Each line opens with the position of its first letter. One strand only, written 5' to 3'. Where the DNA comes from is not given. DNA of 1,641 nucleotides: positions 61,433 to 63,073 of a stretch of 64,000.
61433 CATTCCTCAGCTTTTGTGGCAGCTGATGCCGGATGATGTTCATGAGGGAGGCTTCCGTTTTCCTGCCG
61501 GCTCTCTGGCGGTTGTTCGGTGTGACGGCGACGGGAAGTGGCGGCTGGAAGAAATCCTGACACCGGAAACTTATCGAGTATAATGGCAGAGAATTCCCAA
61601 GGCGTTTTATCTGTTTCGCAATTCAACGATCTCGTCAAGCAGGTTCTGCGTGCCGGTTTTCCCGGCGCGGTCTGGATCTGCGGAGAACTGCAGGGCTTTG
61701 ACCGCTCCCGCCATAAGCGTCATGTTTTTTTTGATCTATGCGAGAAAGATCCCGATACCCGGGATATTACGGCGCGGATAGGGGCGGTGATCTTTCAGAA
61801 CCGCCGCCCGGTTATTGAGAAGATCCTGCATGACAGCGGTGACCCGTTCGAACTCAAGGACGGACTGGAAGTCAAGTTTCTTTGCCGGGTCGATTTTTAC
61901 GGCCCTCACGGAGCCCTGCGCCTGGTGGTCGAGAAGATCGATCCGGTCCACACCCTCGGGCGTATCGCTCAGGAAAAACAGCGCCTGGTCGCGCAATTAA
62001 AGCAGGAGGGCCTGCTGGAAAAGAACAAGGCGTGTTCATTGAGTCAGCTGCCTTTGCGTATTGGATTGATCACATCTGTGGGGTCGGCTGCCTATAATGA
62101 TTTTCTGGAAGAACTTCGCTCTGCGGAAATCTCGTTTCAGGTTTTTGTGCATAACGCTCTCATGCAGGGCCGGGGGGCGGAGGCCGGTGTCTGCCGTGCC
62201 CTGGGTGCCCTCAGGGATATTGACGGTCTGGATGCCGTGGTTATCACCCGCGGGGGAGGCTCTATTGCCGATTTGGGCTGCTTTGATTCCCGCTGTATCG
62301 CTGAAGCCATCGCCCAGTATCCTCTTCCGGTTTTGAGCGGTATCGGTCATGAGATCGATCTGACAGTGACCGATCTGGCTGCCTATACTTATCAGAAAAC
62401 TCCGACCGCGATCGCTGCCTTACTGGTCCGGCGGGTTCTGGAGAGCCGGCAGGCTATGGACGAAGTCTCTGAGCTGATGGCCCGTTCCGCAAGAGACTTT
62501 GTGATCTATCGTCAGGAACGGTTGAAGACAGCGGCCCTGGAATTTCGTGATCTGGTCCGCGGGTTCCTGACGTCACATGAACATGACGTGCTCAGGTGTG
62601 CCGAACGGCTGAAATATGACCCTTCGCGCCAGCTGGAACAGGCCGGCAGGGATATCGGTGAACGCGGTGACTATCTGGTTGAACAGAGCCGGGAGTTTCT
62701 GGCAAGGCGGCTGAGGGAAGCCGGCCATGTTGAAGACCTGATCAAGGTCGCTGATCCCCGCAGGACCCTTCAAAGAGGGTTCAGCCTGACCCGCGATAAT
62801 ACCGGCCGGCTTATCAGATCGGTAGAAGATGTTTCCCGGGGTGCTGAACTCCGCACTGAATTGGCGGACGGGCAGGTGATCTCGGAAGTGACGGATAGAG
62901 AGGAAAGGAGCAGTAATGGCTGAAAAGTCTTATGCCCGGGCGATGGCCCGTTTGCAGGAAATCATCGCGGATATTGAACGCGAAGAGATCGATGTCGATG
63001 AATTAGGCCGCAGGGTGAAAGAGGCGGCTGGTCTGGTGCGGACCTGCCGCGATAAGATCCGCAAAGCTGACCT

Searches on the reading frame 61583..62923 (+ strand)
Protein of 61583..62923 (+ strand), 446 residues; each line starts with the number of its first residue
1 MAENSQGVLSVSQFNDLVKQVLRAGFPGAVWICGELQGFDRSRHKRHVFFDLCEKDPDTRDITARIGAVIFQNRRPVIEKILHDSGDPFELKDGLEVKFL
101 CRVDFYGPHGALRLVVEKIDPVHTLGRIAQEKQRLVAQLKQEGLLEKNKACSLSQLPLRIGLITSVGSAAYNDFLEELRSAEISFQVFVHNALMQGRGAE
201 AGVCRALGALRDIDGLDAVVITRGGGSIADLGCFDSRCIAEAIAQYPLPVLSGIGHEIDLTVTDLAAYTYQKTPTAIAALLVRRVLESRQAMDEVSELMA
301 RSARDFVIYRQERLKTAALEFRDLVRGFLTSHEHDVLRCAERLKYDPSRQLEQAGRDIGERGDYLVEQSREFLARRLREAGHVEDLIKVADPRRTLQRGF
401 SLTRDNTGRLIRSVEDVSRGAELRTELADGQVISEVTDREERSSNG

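Call 75: find_encoding_contigs(protein=window:61583-62923:+, flank=10000, max_places=1)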
Protein window:61583-62923:+ (446 aa): 1 contig read that carries it; 1 place shown.
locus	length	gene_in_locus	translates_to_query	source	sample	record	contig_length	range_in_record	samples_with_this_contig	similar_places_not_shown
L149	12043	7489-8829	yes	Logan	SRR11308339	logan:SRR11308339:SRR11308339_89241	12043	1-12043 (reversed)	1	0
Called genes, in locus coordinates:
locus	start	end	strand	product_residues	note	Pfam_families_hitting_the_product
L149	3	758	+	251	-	?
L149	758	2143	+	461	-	PF01225:Mur_ligase, PF08245:Mur_ligase_M, PF02875:Mur_ligase_C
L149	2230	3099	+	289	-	PF01820:Dala_Dala_lig_N, PF02655:ATP-grasp_3, PF08443:RimK (weak), PF02222:ATP-grasp (weak), PF02786:CPSase_L_D2, PF07478:Dala_Dala_lig_C, PF13535:ATP-grasp_4 (faint)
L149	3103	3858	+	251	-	-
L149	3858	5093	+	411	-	PF02491:SHS2_FTSA, PF11104:PilM_2 (weak), PF06723:MreB_Mbl (weak), PF14450:FtsA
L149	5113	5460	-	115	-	-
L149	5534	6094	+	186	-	PF07661:MORN_2 (faint)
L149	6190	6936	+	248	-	-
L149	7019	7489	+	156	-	PF00300:His_Phos_1 (weak)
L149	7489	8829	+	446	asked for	PF13742:tRNA_anti_2, PF02601:Exonuc_VII_L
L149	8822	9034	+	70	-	PF02609:Exonuc_VII_S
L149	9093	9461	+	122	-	PF00072:Response_reg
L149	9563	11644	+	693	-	PF13424:TPR_12 (weak), PF14559:TPR_19, PF13432:TPR_16, PF14559:TPR_19 (weak), PF24575:TPR_Slam (weak), PF13414:TPR_11 (weak), PF13424:TPR_12 (weak), PF14559:TPR_19 (weak), +15 more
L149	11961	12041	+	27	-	?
